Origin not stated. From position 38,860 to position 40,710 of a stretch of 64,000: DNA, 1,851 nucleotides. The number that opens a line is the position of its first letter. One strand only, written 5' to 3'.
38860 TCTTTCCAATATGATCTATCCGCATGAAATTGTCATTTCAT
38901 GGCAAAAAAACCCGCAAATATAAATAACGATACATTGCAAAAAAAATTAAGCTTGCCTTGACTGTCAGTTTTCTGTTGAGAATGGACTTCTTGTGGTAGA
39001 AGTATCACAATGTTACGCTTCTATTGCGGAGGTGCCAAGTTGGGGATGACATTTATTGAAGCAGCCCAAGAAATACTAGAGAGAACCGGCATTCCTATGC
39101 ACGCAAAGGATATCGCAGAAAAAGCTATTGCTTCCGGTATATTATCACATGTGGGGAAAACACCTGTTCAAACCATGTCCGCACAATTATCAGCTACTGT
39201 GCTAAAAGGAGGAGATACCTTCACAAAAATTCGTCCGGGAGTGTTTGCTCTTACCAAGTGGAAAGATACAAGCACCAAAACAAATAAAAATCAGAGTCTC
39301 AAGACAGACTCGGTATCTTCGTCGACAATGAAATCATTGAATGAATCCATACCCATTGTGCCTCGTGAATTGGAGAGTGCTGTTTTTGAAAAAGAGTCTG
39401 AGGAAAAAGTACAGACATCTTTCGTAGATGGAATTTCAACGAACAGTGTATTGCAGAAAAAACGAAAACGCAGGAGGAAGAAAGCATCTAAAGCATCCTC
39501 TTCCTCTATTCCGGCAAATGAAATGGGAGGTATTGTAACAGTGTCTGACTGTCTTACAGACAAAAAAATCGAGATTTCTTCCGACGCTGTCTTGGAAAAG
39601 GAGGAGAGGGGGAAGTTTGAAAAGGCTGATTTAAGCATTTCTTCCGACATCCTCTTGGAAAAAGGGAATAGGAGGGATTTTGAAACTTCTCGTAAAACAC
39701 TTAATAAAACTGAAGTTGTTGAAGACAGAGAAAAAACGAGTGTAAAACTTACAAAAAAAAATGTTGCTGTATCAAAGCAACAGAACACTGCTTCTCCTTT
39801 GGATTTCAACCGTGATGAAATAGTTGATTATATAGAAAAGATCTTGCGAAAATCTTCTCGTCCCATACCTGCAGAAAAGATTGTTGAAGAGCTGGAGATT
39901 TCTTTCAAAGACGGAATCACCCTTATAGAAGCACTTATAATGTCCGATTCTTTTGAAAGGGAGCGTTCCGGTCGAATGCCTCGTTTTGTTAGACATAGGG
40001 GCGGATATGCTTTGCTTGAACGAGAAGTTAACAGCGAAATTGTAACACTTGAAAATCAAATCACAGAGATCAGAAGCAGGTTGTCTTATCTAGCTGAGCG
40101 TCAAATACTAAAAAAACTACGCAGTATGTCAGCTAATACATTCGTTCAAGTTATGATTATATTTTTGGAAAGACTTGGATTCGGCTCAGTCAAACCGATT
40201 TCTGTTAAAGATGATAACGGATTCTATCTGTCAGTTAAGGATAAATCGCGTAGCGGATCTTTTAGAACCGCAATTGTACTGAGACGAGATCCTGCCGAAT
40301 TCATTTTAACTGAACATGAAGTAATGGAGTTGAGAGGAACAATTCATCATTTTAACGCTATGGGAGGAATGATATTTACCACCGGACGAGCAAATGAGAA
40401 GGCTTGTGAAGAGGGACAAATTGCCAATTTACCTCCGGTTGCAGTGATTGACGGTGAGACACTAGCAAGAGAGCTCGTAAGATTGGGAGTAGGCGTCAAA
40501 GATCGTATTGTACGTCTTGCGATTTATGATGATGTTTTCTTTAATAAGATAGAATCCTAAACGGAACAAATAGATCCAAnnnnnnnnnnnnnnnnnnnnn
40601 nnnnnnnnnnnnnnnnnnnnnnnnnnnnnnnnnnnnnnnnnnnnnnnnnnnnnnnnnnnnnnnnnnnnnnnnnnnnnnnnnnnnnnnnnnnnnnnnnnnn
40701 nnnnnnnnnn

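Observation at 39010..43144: Two-gene unit: modified-DNA-reader/nuclease-fold protein followed 20 nt later by a tandem pseudokinase-kinase-TM-TPR protein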

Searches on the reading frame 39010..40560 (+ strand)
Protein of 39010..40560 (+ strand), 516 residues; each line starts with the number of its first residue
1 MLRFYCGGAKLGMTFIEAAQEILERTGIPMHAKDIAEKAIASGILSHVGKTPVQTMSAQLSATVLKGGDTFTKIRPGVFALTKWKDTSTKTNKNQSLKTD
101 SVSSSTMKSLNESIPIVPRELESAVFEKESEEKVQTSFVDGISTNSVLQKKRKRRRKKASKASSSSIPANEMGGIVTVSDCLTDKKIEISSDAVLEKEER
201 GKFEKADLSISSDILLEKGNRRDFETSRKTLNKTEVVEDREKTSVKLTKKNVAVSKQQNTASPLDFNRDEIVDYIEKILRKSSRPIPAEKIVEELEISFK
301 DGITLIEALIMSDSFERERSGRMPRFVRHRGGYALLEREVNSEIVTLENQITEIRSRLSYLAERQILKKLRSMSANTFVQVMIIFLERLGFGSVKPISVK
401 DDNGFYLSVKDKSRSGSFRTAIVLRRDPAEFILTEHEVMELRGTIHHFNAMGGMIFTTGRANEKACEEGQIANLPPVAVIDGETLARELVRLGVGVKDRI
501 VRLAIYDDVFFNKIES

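Call 3: search_protein_families(library=pfam, proteins=[window:39010-40560:+], max_evalue=0.01)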
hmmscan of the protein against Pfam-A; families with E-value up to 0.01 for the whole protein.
window:39010-40560:+ (516 aa): 3 families
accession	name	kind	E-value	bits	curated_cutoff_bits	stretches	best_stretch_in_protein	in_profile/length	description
PF05066.19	HARE-HTH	-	9.4e-17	61.6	25.9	1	13-84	1-71/71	HB1, ASXL, restriction endonuclease HTH domain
PF04471.18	Mrr_cat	-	3.8e-10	40.3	21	1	370-487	1-113/115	Restriction endonuclease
PF24406.1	nSTAND_NTPase4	-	0.0062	17.1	27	0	15-47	8-40/58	Novel STAND NTPase 4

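Call 4: search_protein_families(library=padloc, proteins=[window:39010-40560:+], max_evalue=0.01)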
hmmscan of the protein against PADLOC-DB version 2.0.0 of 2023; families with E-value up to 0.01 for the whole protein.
window:39010-40560:+ (516 aa): 3 families
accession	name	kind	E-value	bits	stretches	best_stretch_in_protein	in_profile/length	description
PDLC04796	PDC-S02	-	8.2e-13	46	1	336-513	206-381/390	-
PDLC04806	PDC-S02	-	1.1e-06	26.2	1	348-490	160-301/324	-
PDLC03657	mREase_IV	-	0.00078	16.8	1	349-512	148-315/317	Type IV methyl-directed restriction enzyme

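Call 5: search_protein_families(library=ncbifam, proteins=[window:39010-40560:+], max_evalue=0.01)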
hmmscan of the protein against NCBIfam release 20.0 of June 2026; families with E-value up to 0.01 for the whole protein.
window:39010-40560:+ (516 aa): 0 families

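Call 6: find_homologous_proteins(query=window:39010-40560:+)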
Query window:39010-40560:+ (516 aa): 111 proteins with E <= 0.001 among 8000 candidates.
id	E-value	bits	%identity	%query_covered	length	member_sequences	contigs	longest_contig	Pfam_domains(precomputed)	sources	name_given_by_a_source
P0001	0.0e+0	1072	100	98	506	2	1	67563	PF04471.19,PF05066.20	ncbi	-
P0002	1.1e-135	472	56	55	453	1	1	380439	PF04471.19,PF05066.20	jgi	jgi:hypothetical protein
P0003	2.4e-128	447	47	98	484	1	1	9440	PF04471.19,PF05066.20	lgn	-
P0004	4.8e-116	407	54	48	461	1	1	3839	PF04471.19,PF05066.20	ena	-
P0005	1.7e-115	405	54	48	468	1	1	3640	PF04471.19,PF05066.20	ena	-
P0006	1.9e-109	385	40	98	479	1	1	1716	PF04471.19,PF05066.20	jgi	jgi:hypothetical protein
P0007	3.6e-109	384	53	48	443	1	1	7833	PF04471.19,PF05066.20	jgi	jgi:hypothetical protein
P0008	8.6e-106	373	38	97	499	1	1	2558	PF04471.19,PF05066.20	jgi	jgi:hypothetical protein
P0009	2.8e-105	371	47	52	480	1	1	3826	PF04471.19,PF05066.20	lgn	-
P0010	1.1e-103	366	49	50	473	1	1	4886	PF04471.19,PF05066.20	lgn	-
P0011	7.1e-99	350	50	50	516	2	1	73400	PF04471.19,PF05066.20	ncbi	-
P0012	5.3e-96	341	50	48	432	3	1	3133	PF04471.19,PF05066.20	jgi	jgi:restriction endonuclease Mrr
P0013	9.8e-93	330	49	48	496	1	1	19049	PF04471.19,PF05066.20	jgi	jgi:restriction endonuclease Mrr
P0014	1.0e-92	330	46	50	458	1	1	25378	PF04471.19,PF05066.20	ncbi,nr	ncbi:MAG: hypothetical protein GY854_20420 [Deltaproteobacteria bacterium]|nr:hypothetical protein [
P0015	1.3e-92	330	39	98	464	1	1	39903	PF04471.19,PF05066.20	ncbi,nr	ncbi:MAG: hypothetical protein GY847_35300 [Proteobacteria bacterium]|nr:hypothetical protein [Pseud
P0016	4.6e-92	328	46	48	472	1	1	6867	PF04471.19,PF05066.20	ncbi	-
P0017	3.0e-90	322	39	54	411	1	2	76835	PF22722.3,PF04471.19,PF05066.20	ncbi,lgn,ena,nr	ncbi:MAG: HTH domain-containing protein [Myxococcota bacterium]|nr:HTH domain-containing protein [My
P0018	7.6e-90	320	37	98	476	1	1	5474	PF04471.19,PF05066.20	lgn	-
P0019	4.8e-88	314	44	47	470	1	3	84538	PF04471.19,PF05066.20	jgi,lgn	jgi:hypothetical protein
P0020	1.0e-87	313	44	47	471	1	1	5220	PF04471.19,PF05066.20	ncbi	-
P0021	1.4e-86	310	43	51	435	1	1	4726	PF04471.19,PF05066.20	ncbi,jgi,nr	ncbi:MAG: restriction endonuclease [Deltaproteobacteria bacterium]|nr:restriction endonuclease [Delt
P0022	1.2e-85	307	44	47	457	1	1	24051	PF22722.3,PF04471.19,PF05066.20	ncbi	ncbi:MAG: HTH domain-containing protein [Polyangia bacterium]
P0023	9.9e-85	304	44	47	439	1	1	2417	PF04471.19,PF05066.20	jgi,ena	-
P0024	1.3e-84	303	45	47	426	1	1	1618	PF04471.19,PF05066.20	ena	-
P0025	1.5e-84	303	43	47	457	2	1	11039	PF04471.19,PF05066.20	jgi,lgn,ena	jgi:hypothetical protein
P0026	4.0e-84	302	42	48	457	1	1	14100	PF04471.19,PF05066.20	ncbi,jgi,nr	ncbi:MAG: HTH domain-containing protein [Myxococcota bacterium]|jgi:HJR/Mrr/RecB family endonuclease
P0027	8.9e-84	300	45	50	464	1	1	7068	PF04471.19,PF05066.20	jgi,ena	-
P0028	1.1e-83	300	32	97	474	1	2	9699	PF04471.19,PF05066.20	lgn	-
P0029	2.9e-80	289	38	48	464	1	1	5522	PF04471.19,PF05066.20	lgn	-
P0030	5.1e-80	288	42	48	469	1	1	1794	PF22722.3,PF04471.19,PF05066.20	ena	-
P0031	1.6e-79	286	40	48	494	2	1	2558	PF04471.19,PF05066.20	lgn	-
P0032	5.7e-79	285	43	47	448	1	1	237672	PF04471.19,PF05066.20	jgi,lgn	-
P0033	7.6e-73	264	44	47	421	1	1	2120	PF22722.3,PF04471.19,PF05066.20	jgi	-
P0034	4.5e-71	259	37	49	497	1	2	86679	PF04471.19,PF05066.20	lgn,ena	-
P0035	1.1e-36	145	51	16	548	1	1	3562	PF22722.3,PF04471.19,PF05066.20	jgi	jgi:hypothetical protein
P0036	3.2e-36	144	29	41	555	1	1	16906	PF04471.19,PF05066.20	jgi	jgi:restriction endonuclease Mrr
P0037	4.5e-36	143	54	15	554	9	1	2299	PF22722.3,PF04471.19,PF05066.20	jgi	jgi:hypothetical protein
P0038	9.8e-36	142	53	14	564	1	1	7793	PF04471.19,PF05066.20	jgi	jgi:hypothetical protein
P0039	2.2e-35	141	53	14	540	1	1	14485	PF04471.19,PF05066.20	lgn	-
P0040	3.7e-35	140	30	46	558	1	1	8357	PF04471.19,PF05066.20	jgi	jgi:HB1, ASXL, restriction endonuclease HTH domain/Restriction endonuclease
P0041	5.6e-35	140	55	14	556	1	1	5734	PF22722.3,PF04471.19,PF05066.20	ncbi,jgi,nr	ncbi:MAG TPA: HTH domain-containing protein [Polyangiaceae bacterium]|nr:HTH domain-containing prote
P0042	7.6e-35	139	36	32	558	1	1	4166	PF04471.19,PF05066.20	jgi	jgi:hypothetical protein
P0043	1.1e-34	139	48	18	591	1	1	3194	PF22722.3,PF04471.19,PF05066.20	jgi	jgi:hypothetical protein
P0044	1.6e-34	138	30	45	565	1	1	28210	PF04471.19,PF05066.20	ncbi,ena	-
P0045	3.7e-34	137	50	14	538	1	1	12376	PF04471.19,PF05066.20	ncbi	-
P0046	5.1e-34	136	31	38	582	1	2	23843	PF04471.19,PF05066.20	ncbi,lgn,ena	-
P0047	5.2e-34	136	51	15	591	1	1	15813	PF22722.3,PF04471.19,PF05066.20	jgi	jgi:restriction endonuclease Mrr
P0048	8.4e-34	136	32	34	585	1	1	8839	PF04471.19,PF05066.20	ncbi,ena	-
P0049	1.0e-33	135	51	15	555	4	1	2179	PF22722.3,PF04471.19,PF05066.20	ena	-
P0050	1.1e-33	135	54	15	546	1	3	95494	PF04471.19,PF05066.20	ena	-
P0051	1.2e-33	135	29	57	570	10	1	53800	PF04471.19,PF05066.20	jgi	jgi:HB1, ASXL, restriction endonuclease HTH domain/Restriction endonuclease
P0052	1.2e-33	135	30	42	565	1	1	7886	PF04471.19,PF05066.20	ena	-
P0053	1.5e-33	135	34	32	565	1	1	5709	PF04471.19,PF05066.20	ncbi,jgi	ncbi:MAG TPA: HTH domain-containing protein [Polyangiaceae bacterium]|jgi:hypothetical protein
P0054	4.3e-33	133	34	32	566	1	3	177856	PF04471.19,PF05066.20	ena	-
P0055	4.3e-33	133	32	36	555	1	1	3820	PF22722.3,PF04471.19,PF05066.20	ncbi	-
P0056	9.5e-33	132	30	45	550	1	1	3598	PF04471.19,PF05066.20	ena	-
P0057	9.6e-33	132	34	32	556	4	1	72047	PF04471.19,PF05066.20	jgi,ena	-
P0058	9.7e-33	132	30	45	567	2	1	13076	PF04471.19,PF05066.20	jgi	jgi:hypothetical protein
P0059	1.2e-32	132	50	14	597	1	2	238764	PF04471.19,PF05066.20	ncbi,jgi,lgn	jgi:hypothetical protein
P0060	1.3e-32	132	29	42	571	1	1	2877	PF04471.19,PF05066.20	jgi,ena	-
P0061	1.4e-32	132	30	43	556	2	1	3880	PF04471.19,PF05066.20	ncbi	-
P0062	1.5e-32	132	29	44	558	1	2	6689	PF04471.19,PF05066.20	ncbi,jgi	ncbi:MAG TPA: HTH domain-containing protein [Polyangiaceae bacterium]|jgi:hypothetical protein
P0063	1.6e-32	131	28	44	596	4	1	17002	PF04471.19,PF05066.20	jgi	jgi:hypothetical protein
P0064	1.8e-32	131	34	32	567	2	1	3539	PF04471.19,PF05066.20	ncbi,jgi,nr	ncbi:MAG TPA: HTH domain-containing protein [Polyangiaceae bacterium]|nr:HTH domain-containing prote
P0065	2.3e-32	131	49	14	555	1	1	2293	PF22722.3,PF04471.19,PF05066.20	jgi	jgi:hypothetical protein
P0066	2.5e-32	131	52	14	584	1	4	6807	PF04471.19,PF05066.20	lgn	-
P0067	2.9e-32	131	30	43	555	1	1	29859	PF04471.19,PF05066.20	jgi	jgi:HB1, ASXL, restriction endonuclease HTH domain/Restriction endonuclease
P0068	3.1e-32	131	32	36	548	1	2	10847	PF22722.3,PF04471.19,PF05066.20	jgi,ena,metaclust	metaclust:\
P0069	3.6e-32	130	53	13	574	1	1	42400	PF04471.19,PF05066.20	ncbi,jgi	-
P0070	4.9e-32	130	31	47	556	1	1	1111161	PF04471.19,PF05066.20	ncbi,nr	ncbi:MAG: restriction endonuclease [Polyangiaceae bacterium]|nr:restriction endonuclease [Polyangiac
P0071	5.6e-32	130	49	14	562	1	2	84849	PF04471.19,PF05066.20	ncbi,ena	-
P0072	6.2e-32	130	31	41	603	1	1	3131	PF22722.3,PF04471.19,PF05066.20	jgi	jgi:hypothetical protein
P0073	6.5e-32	129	30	42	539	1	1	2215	PF22722.3,PF04471.19,PF05066.20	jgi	jgi:HB1, ASXL, restriction endonuclease HTH domain/Restriction endonuclease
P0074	7.3e-32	129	29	46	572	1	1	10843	PF04471.19,PF05066.20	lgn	-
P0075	1.3e-31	128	29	35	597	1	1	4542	PF04471.19,PF05066.20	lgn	-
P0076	2.1e-31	128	49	15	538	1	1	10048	PF04471.19,PF05066.20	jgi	jgi:hypothetical protein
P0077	2.3e-31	128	42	18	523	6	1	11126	PF04471.19,PF05066.20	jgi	-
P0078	3.5e-31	127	48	15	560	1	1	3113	PF04471.19,PF05066.20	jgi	jgi:hypothetical protein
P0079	4.2e-31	127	49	16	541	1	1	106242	PF04471.19,PF05066.20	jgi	jgi:hypothetical protein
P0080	4.7e-31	127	30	34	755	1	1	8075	PF04471.19,PF05066.20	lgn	-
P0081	5.9e-31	126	48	16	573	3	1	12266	PF04471.19,PF05066.20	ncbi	-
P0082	8.5e-31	126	52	14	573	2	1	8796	PF04471.19,PF05066.20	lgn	-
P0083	1.0e-30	125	28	48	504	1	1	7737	PF04471.19,PF05066.20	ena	-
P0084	1.2e-30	125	48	16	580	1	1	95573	PF04471.19,PF05066.20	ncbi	-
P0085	1.5e-30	125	29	46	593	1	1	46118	PF04471.19,PF05066.20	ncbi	-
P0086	2.4e-30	124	29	40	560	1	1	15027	PF04471.19,PF05066.20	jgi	jgi:hypothetical protein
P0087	3.5e-30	124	46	18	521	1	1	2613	PF04471.19,PF05066.20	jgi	jgi:hypothetical protein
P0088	4.8e-30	123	49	14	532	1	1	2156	PF04471.19,PF05066.20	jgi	jgi:hypothetical protein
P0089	6.1e-30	123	46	16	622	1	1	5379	PF04471.19,PF05066.20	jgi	jgi:hypothetical protein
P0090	6.4e-30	123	49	16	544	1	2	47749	PF04471.19,PF05066.20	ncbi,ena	-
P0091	8.4e-30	123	45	16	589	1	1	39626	PF04471.19,PF05066.20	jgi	jgi:hypothetical protein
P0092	2.0e-29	121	29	36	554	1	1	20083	PF04471.19,PF05066.20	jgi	jgi:HB1, ASXL, restriction endonuclease HTH domain/Restriction endonuclease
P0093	4.4e-29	120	29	41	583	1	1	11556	PF04471.19,PF05066.20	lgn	-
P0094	4.4e-29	120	27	41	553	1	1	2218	PF04471.19,PF05066.20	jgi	jgi:hypothetical protein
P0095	1.3e-28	119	49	16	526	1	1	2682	PF04471.19,PF05066.20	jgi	-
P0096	1.9e-28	118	49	14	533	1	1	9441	PF04471.19,PF05066.20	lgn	-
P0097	3.2e-28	117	49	14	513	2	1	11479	PF04471.19,PF05066.20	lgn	-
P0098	8.2e-28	116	49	15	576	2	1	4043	PF04471.19,PF05066.20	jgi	jgi:hypothetical protein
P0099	1.5e-27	115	24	53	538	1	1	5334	PF04471.19,PF05066.20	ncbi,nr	ncbi:MAG: hypothetical protein JWM74_4787, partial [Myxococcaceae bacterium]|nr:hypothetical protein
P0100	6.4e-27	113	25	46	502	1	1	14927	PF04471.19,PF05066.20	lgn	-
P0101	8.1e-26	109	49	12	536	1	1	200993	PF04471.19,PF05066.20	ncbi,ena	-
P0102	1.1e-25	109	44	16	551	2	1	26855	PF04471.19,PF05066.20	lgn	-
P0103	5.7e-25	107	43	16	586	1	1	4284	PF04471.19,PF05066.20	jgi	-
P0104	1.2e-24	106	46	14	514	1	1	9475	PF04471.19,PF05066.20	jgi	jgi:hypothetical protein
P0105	1.3e-24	105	41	20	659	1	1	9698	PF04471.19,PF05066.20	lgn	-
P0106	4.8e-23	100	47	15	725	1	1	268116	PF04471.19,PF05066.20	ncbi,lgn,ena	-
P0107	1.3e-22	99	46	14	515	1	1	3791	PF04471.19,PF05066.20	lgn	-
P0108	1.6e-22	98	51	13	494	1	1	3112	PF04471.19,PF05066.20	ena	-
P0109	4.1e-22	97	46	14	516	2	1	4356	PF04471.19,PF05066.20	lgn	-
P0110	5.2e-22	97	40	21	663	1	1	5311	PF04471.19,PF05066.20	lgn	-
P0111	1.1e-19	89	25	41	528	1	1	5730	PF22722.3,PF04471.19,PF05066.20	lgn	-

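Call 11: find_related_loci(query=A1, collection=genome_contigs, flank=8000)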
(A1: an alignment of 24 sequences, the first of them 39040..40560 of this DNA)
Query A1 (506 aa) in genome_contigs; peptide patterns used: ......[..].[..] (x = any residue, [..] = any of these).
586 stretches matched a pattern; 578 encode a relative of the query (tblastn E <= 1e-3); the best 80 are kept; 80 distinct loci.
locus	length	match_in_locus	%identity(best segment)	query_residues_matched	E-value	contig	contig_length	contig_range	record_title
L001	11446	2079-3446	48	1-504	8e-76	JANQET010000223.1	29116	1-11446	MAG: Myxococcota bacterium isolate PL23a_bin.40 k99_515486, whole genome shotgun sequence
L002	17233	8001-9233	39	3-506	2e-69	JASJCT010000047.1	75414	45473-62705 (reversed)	MAG: Myxococcota bacterium isolate MO_167.B37 MO_167.c_447, whole genome shotgun sequence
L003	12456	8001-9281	42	3-506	2e-69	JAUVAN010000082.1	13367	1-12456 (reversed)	MAG: Deltaproteobacteria bacterium isolate CSMAG_220 CSMAG_220_k127_15971619_length_13367_cov_10.0000, whole genome shot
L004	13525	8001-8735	44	260-504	3e-69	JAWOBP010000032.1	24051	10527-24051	MAG: Polyangia bacterium isolate BLK3-3.bin.217 k191_2631146, whole genome shotgun sequence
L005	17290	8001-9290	42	3-506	9e-67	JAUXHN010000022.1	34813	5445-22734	MAG: Deltaproteobacteria bacterium isolate CSMAG_2956 CSMAG_2956_k119_921896_length_34813_cov_8.0000, whole genome shotg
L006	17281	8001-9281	40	3-506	4e-65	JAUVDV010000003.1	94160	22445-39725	MAG: Deltaproteobacteria bacterium isolate CSMAG_306 CSMAG_306_k141_937478_length_94160_cov_15.1460, whole genome shotgu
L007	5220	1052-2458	44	3-504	4e-64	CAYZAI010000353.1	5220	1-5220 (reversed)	MAG TPA_asm: uncultured Myxococcales bacterium isolate binchicken_co129_650 genome assembly, contig: NODE_56590_length_5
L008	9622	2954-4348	37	3-506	1e-55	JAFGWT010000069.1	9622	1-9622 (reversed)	MAG: Deltaproteobacteria bacterium isolate ZodW_Metabat.284 k87_2756874, whole genome shotgun sequence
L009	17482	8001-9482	37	3-498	4e-51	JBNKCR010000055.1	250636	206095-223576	MAG: Polyangia bacterium isolate F1F2.bin.2.orig k141_2522518, whole genome shotgun sequence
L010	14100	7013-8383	42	1-504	8e-65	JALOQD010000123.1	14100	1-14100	MAG: Myxococcota bacterium isolate Prado146 scaffold_6231, whole genome shotgun sequence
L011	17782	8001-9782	29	3-506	3e-27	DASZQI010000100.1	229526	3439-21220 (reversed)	MAG TPA_asm: Polyangiaceae bacterium isolate SMAG_U5993 k141_577908, whole genome shotgun sequence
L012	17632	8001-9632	28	1-506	3e-27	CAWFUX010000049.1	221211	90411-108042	MAG: uncultured delta proteobacterium isolate MFD09286.bin.2.92 genome assembly, contig: contig_70542, whole genome shot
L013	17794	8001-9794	32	3-506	2e-26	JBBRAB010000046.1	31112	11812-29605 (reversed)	MAG: Polyangiales bacterium isolate Co_metawrap_2271 Cmw_2271_k141_12817451_length_31112_cov_14.0000, whole genome shotg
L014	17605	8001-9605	29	1-506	6e-26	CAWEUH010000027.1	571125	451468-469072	MAG: uncultured delta proteobacterium isolate MFD01476.bin.3.99 genome assembly, contig: contig_15825, whole genome shot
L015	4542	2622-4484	30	3-506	1e-24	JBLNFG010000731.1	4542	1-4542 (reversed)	MAG: Myxococcales bacterium isolate MAG52 PRJNA385547_bin3_renamed_730, whole genome shotgun sequence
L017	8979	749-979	65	3-77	2e-24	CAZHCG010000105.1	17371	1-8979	MAG TPA_asm: uncultured Myxococcales bacterium isolate binchicken_co17_433 genome assembly, contig: NODE_7970_length_173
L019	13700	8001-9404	37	1-501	7e-59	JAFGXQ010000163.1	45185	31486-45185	MAG: Deltaproteobacteria bacterium isolate ZodW_Metabat.4 k87_12990016, whole genome shotgun sequence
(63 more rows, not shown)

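Call 13: find_encoding_contigs(protein=P0070, flank=8000, max_places=2)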
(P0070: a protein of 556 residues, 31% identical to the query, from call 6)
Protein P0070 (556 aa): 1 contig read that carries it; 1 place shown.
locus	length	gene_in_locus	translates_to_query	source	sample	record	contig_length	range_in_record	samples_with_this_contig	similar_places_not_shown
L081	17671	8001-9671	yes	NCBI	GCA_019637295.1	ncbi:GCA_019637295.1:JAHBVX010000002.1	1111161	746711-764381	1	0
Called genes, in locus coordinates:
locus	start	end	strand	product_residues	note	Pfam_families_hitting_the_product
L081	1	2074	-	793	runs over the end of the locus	-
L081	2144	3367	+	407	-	PF03403:PAF-AH_p_II (weak), PF07224:Chlorophyllase (faint)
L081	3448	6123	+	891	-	PF01411:tRNA-synt_2c, PF07973:tRNA_SAD, PF02272:DHHA1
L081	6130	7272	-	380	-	PF01565:FAD_binding_4, PF02873:MurB_C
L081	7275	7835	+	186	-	PF01661:Macro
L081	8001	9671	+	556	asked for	PF05066:HARE-HTH, PF04471:Mrr_cat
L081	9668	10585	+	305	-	-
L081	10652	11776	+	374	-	PF00491:Arginase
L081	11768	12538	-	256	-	PF03009:GDPD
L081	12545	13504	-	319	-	-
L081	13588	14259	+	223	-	-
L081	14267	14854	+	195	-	-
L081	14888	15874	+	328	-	PF02481:DNA_processg_A, PF18306:LDcluster4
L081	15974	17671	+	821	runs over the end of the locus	PF01751:Toprim, PF01131:Topoisom_bac, PF01396:Zn_ribbon_Top1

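Call 14: find_encoding_contigs(protein=P0026, flank=8000, max_places=2)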
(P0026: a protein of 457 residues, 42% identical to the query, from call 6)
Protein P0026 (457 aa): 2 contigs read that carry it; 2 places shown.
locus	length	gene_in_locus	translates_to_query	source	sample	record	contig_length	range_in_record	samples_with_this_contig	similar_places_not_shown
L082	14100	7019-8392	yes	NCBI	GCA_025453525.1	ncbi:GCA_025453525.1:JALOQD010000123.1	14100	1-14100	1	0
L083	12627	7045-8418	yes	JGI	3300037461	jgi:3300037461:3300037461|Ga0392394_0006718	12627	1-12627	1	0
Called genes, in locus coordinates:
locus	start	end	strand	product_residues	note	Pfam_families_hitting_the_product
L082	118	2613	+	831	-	PF02895:H-kinase_dim, PF02518:HATPase_c, PF01584:CheW, PF00072:Response_reg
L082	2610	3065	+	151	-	PF01584:CheW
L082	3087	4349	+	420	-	-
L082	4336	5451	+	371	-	PF00072:Response_reg, PF01339:CheB_methylest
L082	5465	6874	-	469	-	PF02310:B12-binding (weak), PF04055:Radical_SAM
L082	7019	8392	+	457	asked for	PF05066:HARE-HTH, PF04471:Mrr_cat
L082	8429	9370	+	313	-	-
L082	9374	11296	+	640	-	PF01326:PPDK_N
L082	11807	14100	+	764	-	?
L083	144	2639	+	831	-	PF02895:H-kinase_dim, PF02518:HATPase_c, PF01584:CheW, PF00072:Response_reg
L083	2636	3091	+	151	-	PF01584:CheW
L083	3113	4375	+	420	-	-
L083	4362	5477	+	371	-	PF00072:Response_reg, PF01339:CheB_methylest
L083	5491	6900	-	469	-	PF02310:B12-binding (weak), PF04055:Radical_SAM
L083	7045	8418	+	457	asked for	PF05066:HARE-HTH, PF04471:Mrr_cat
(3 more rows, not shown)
